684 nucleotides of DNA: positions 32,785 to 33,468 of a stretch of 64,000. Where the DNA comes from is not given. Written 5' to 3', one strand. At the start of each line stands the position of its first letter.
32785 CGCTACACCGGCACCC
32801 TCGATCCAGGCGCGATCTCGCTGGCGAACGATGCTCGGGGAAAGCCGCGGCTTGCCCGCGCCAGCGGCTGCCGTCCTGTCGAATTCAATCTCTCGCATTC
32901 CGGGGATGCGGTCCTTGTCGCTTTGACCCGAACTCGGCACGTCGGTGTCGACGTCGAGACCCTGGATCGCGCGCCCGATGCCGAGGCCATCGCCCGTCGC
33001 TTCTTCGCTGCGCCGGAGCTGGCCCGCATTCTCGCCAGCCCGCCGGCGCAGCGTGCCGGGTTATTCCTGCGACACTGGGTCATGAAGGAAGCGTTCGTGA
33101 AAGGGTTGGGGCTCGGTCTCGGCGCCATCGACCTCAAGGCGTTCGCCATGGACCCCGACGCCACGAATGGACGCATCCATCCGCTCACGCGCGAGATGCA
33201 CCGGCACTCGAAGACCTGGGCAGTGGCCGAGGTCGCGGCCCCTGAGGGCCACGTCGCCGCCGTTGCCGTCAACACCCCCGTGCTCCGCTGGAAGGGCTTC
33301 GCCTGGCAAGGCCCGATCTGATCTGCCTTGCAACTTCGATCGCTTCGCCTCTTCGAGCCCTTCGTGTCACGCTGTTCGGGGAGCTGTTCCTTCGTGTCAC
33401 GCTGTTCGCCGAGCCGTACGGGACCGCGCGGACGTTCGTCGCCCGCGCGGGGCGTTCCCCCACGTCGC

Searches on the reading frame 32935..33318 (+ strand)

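Call 22: search_protein_families(library=pfam, proteins=[window:32935-33318:+], max_evalue=0.01)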
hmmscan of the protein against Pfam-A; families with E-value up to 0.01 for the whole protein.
window:32935-33318:+ (128 aa): 1 family
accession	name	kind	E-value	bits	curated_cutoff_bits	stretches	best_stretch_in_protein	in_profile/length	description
PF01648.25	ACPS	-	2.7e-17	63.2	25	1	3-110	2-110/111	4'-phosphopantetheinyl transferase superfamily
